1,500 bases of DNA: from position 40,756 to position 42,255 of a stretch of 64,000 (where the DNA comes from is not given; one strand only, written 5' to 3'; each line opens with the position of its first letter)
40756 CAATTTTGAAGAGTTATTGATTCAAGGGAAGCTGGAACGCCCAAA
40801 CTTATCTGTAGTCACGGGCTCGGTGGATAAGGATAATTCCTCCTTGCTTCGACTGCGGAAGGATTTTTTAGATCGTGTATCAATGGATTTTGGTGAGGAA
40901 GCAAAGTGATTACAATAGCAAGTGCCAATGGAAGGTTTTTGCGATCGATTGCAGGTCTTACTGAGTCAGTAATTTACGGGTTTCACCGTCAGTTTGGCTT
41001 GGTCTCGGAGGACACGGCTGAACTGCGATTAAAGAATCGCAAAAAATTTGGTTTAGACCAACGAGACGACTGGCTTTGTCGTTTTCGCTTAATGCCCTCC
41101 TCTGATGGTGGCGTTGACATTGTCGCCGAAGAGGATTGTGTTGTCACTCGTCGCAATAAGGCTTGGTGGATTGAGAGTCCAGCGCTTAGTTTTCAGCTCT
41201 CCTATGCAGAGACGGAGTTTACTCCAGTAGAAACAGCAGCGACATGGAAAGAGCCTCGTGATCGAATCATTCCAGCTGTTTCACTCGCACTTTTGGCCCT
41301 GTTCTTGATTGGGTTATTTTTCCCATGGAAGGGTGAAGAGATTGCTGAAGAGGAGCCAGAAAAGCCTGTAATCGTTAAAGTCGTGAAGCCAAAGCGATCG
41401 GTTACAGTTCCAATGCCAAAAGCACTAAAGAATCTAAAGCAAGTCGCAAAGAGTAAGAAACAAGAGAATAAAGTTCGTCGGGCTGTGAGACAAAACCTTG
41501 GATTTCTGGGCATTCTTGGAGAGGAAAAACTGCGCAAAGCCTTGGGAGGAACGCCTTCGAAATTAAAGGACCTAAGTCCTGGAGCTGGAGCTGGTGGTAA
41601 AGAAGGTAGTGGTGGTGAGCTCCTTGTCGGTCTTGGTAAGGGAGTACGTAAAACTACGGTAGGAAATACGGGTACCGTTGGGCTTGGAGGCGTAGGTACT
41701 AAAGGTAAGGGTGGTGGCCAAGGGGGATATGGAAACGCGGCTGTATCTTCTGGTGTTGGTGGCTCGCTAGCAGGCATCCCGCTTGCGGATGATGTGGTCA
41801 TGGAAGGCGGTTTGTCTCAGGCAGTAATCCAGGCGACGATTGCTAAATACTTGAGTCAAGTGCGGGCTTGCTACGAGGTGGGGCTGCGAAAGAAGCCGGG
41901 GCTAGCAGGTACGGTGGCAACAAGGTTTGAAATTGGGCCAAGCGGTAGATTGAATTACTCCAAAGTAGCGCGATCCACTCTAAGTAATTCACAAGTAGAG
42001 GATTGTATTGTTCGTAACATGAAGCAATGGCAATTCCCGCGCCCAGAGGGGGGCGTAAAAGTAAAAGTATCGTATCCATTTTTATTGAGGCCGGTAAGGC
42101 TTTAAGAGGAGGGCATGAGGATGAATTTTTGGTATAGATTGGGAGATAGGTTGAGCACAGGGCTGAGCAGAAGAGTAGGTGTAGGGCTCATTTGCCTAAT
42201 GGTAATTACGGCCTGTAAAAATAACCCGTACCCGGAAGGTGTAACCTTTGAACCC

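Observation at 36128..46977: Ten-gene translationally coupled operon: a TolQ/TolR-type motor (1+2) with TPR, TonB-like (AgmX/PglI-type), OM-barrel, lipoprotein and vWA components, giving an Agl/Glt/Nfs-like envelope machine with unassignable parts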

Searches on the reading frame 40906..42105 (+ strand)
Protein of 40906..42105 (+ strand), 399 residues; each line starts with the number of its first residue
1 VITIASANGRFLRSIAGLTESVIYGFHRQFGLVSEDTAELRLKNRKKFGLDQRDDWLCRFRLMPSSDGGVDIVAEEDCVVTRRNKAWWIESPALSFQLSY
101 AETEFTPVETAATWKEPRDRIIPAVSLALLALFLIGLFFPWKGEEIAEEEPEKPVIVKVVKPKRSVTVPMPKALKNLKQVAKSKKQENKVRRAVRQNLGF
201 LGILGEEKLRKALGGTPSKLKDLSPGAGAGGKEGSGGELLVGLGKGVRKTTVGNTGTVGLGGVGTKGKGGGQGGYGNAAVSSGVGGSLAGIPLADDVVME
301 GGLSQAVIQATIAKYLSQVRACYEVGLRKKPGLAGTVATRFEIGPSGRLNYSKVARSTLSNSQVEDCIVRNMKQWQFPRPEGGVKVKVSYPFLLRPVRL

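Call 4: search_protein_families(library=pfam, proteins=[window:40906-42105:+], max_evalue=0.1)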
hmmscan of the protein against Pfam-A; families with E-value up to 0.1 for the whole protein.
window:40906-42105:+ (399 aa): 1 family
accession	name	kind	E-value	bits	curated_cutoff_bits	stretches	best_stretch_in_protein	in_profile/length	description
PF03544.19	TonB_C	-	0.0007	20.4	24.6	1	330-392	11-75/79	Gram-negative bacterial TonB protein C-terminal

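Call 5: search_protein_families(library=ncbifam, proteins=[window:40906-42105:+], max_evalue=0.1)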
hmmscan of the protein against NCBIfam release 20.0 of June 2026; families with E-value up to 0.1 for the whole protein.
window:40906-42105:+ (399 aa): 4 families
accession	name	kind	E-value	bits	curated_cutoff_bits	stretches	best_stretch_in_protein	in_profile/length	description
NF033760.1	gliding_GltG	equivalog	4.7e-37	127.8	650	1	175-396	438-647/650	adventurous gliding motility protein GltG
NF033768.1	myxo_SS_tail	domain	5.1e-30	103.4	40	1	303-394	1-91/92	AgmX/PglI C-terminal domain-containing protein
NF033761.1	gliding_GltJ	equivalog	1.2e-07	31.3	450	1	301-392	579-669/671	adventurous gliding motility protein GltJ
TIGR01352.1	tonB_Cterm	subfamily_domain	6e-05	23.3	27.1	1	330-392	9-71/76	TonB family protein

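Call 20: find_homologous_proteins(query=window:40906-42102:+, max_evalue=0.00001)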
Query window:40906-42102:+ (399 aa): 444 proteins with E <= 0.00001 among 8000 candidates; the best 120 are listed.
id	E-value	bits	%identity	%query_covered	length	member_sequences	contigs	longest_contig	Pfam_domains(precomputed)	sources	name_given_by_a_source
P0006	1.7e-260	882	100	100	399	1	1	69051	-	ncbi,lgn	-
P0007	7.7e-229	778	88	100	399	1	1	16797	-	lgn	-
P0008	4.0e-201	686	77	100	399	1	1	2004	-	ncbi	-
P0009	6.4e-161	554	64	100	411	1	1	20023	-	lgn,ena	-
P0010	1.6e-160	553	62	100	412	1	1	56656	-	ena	-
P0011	1.6e-160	553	62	100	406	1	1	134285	-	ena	-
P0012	5.9e-160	551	66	96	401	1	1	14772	-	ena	-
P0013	1.6e-159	549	63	100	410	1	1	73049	-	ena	-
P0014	3.3e-155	535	61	100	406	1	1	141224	-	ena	-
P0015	7.0e-154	531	61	100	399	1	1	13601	-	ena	-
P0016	9.6e-153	527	60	100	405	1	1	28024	-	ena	-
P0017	1.9e-152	526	60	100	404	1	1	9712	-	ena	-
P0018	3.2e-152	525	61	100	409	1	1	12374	-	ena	-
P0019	8.7e-152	524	59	100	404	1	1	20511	-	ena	-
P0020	1.7e-151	523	60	100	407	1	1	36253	-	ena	-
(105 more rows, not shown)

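Call 22: find_related_loci(query=A1, collection=genome_contigs, flank=10000)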
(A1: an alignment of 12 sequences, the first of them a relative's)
Query A1 (399 aa) in genome_contigs; peptide patterns used: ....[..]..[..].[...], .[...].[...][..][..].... (x = any residue, [..] = any of these).
136 stretches matched a pattern; 108 encode a relative of the query (tblastn E <= 1e-3); the best 80 are kept; 80 distinct loci.
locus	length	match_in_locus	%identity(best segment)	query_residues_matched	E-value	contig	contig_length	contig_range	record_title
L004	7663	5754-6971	47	1-398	5e-98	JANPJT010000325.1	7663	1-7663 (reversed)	MAG: Pseudomonadota bacterium isolate VAR_61_metabat_364 VAR_61_k141_1357399, whole genome shotgun sequence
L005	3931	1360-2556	51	1-397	3e-97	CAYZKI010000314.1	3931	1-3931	MAG TPA_asm: uncultured Bacteriovoracaceae bacterium isolate binchicken_co276_19 genome assembly, contig: NODE_19816_len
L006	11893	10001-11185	51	1-398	1e-94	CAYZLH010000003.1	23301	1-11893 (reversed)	MAG TPA_asm: uncultured Bdellovibrionales bacterium isolate SRP319275_co1_73 genome assembly, contig: NODE_2163_length_2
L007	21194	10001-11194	48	1-396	5e-94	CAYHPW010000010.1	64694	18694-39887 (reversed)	MAG TPA_asm: uncultured Bacteriovoracaceae bacterium isolate ERP119705_co14_164 genome assembly, contig: NODE_215_length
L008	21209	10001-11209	46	1-398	1e-93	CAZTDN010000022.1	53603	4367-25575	MAG TPA_asm: uncultured Pseudobdellovibrionaceae bacterium isolate SRP219642_co5_573 genome assembly, contig: NODE_758_l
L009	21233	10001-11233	47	1-398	1e-92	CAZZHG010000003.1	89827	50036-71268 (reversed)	MAG TPA_asm: uncultured Pseudobdellovibrionaceae bacterium isolate SRP150892_co2_490 genome assembly, contig: NODE_210_l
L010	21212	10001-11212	46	1-398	3e-92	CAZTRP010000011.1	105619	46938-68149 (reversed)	MAG TPA_asm: uncultured Pseudobdellovibrionaceae bacterium isolate SRP296810_co1_59 genome assembly, contig: NODE_166_le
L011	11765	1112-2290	50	1-396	4e-91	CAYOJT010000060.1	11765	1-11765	MAG TPA_asm: uncultured Bacteriovoracaceae bacterium isolate SRP189682_co1_492 genome assembly, contig: NODE_12376_lengt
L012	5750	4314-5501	49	1-398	2e-90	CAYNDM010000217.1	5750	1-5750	MAG TPA_asm: uncultured Bacteriovoracaceae bacterium isolate SRP144015_co1_124 genome assembly, contig: NODE_5818_length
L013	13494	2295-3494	51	1-397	1e-89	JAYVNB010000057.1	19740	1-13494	MAG: Bacteriovoracaceae bacterium isolate GL65_DN_concoct_128 GL65_DN_concoct_128_56, whole genome shotgun sequence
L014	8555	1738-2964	48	1-398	9e-90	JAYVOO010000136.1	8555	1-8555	MAG: Oligoflexia bacterium isolate GL72_DN_concoct_181 GL72_DN_concoct_181_135, whole genome shotgun sequence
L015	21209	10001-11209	46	1-397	1e-88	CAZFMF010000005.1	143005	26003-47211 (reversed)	MAG TPA_asm: uncultured Pseudobdellovibrionaceae bacterium isolate SRP287051_co1_153 genome assembly, contig: NODE_253_l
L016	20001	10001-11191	48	1-397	1e-88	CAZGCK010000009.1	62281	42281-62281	MAG TPA_asm: uncultured Bacteriovoracaceae bacterium isolate SRP219642_co7_571 genome assembly, contig: NODE_615_length_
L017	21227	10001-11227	48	1-397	2e-82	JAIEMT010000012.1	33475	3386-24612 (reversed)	MAG: bacterium isolate co.spades.CONCOCT.2.5kb_126 c_000000000033, whole genome shotgun sequence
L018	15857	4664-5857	43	1-398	7e-82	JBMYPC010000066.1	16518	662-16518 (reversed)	MAG: Bacteriovoracaceae bacterium isolate ME_XS_2307_bin_20 ME_XS_2307_bin_20_66, whole genome shotgun sequence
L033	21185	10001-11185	44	1-397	7e-76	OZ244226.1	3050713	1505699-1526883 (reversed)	MAG: Bacteriovoracaceae bacterium isolate 0ef60f83-b08a-4347-a3ff-e4ffad1f2c1e genome assembly, chromosome: 1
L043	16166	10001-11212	47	2-397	2e-74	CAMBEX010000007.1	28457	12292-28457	MAG: Bdellovibrio sp. ZAP7 isolate TH-11nov19-265 genome assembly, contig: TH-11nov19-C3894, whole genome shotgun sequen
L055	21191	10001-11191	43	1-397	2e-72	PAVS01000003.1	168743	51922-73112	MAG: Halobacteriovoraceae bacterium isolate SAT1401 193085, whole genome shotgun sequence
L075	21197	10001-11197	44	1-396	3e-68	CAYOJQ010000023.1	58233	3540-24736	MAG TPA_asm: uncultured Oligoflexales bacterium isolate SRP263991_co5_193 genome assembly, contig: NODE_1188_length_5823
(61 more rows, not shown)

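Call 58: search_protein_families(library=ncbifam, proteins=[L008:6898-9729:+, L033:6964-9753:+, L055:7000-9747:+, L043:6790-9660:+, L075:6940-9690:+, L008:13928-15565:+, L033:13953-15440:+, L055:14014-15540:+, L043:14043-15722:+, L075:12430-13926:+], max_evalue=0.1)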
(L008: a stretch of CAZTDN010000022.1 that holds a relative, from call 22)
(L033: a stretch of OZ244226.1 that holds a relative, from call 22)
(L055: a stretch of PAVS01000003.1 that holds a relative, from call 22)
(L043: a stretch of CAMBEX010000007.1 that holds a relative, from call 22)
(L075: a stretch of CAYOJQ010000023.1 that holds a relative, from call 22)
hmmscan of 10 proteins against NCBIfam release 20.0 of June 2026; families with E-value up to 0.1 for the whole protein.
L008:6898-9729:+ (944 aa): 0 families

L033:6964-9753:+ (930 aa): 2 families
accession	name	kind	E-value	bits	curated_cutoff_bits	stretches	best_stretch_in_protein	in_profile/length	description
TIGR03302.1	OM_YfiO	subfamily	0.0021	17.6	81.4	1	109-187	43-120/239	outer membrane protein assembly factor BamD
TIGR02795.1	tol_pal_ybgF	equivalog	0.015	15.8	90.1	0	442-469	42-69/119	tol-pal system protein YbgF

L055:7000-9747:+ (916 aa): 0 families

L043:6790-9660:+ (957 aa): 0 families

L075:6940-9690:+ (917 aa): 2 families
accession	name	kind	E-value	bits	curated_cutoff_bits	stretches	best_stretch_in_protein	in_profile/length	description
TIGR03504.1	FimV_Cterm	subfamily_domain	0.01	15.8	30.65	1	117-144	4-31/44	FimV/HubP family polar landmark protein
NF008995.0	PRK12338.1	equivalog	0.033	13.6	434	0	864-913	253-302/319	hypothetical protein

L008:13928-15565:+ (546 aa): 1 family
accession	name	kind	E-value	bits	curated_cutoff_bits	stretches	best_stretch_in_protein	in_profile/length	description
NF033756.1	gliding_GltC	equivalog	6.3e-10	38.4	450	1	251-374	322-443/622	adventurous gliding motility protein GltC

L033:13953-15440:+ (496 aa): 1 family
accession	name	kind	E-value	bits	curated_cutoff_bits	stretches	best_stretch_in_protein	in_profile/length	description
NF033756.1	gliding_GltC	equivalog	6.3e-10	38.4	450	1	234-355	320-445/622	adventurous gliding motility protein GltC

L055:14014-15540:+ (509 aa): 2 families
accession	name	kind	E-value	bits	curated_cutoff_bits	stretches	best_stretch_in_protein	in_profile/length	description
NF033756.1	gliding_GltC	equivalog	3.3e-09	36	450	1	247-370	326-445/622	adventurous gliding motility protein GltC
NF046113.1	BLP_Lacticasei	subfamily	0.08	13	40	0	290-303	11-24/46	bacteriocin-like peptide, LSEI_2386 family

L043:14043-15722:+ (560 aa): 1 family
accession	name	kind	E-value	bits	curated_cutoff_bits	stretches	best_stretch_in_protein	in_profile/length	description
NF033756.1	gliding_GltC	equivalog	1.9e-11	43.4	450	1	251-382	306-438/622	adventurous gliding motility protein GltC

L075:12430-13926:+ (499 aa): 3 families
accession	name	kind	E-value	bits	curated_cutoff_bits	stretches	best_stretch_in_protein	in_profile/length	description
NF047507.1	TPR_BatC_Lepto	exception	5.5e-05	22.7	175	1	202-277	72-145/214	TPR repeat-containing protein BatC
NF005048.0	PRK06461.1-1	equivalog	0.064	13.6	230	0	344-408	10-74/148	single-stranded DNA-binding protein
NF008757.0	PRK11788.1-5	equivalog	0.087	11.9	363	0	203-270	84-151/388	lipopolysaccharide assembly protein LapB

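Call 69: search_solved_structures(query=A1, max_evalue=1)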
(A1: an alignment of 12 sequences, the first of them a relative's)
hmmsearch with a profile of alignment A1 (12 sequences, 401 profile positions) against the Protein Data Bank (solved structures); distinct sequences matched with E-value up to 1: 17.
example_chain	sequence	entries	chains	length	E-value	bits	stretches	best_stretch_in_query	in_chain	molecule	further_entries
5lw8_A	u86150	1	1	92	0.0026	20.3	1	331-397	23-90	Protein TonB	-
6sly_A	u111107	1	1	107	0.004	19.7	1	331-397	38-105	Protein TonB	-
1ihr_A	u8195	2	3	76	0.0042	19.7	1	335-392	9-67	TonB protein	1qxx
2gsk_B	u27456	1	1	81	0.0053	19.3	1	335-391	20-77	protein TONB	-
1u07_A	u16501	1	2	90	0.0064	19.1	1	335-392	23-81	TonB protein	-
8rd6_A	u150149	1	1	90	0.014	17.9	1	335-396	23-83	Protein TonB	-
6i97_D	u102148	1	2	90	0.018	17.6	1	331-388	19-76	Protein TonB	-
1xx3_A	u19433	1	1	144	0.02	17.4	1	335-392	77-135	TonB protein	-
6fip_A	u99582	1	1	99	0.022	17.3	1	331-388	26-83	Protein TonB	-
2grx_C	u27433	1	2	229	0.072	15.6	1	335-392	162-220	Protein tonB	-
9ddo_F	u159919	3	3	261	0.09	15.3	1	335-392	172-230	Protein TonB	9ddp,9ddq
7zc8_B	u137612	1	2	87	0.13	14.8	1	331-380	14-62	Protein TonB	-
9hi3_A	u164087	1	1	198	0.61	12.5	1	331-379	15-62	Protein TonB,Ferredoxin-1, chloroplastic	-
4p5o_A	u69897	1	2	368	0.68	12.4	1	80-199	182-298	Cullin-1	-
4mod_A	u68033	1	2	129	0.74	12.3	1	175-239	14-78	HR1 of S protein, LINKER, HR2 of S protein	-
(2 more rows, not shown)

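Call 73: search_protein_families(library=pfam, alignment_id=A1, max_evalue=0.1)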
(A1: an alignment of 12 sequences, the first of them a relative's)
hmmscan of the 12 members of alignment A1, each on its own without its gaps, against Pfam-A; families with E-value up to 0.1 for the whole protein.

A. member 1, P0006 (399 aa): 1 family
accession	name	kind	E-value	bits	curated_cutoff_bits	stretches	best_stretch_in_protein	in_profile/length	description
PF03544.19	TonB_C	-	0.0007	20.4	24.6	1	330-392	11-75/79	Gram-negative bacterial TonB protein C-terminal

B. families by the number of members that match (of 12 scanned): 2 families
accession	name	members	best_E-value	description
PF03544.19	TonB_C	5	0.00055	Gram-negative bacterial TonB protein C-terminal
PF05558.17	DREPP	1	0.079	DREPP plasma membrane polypeptide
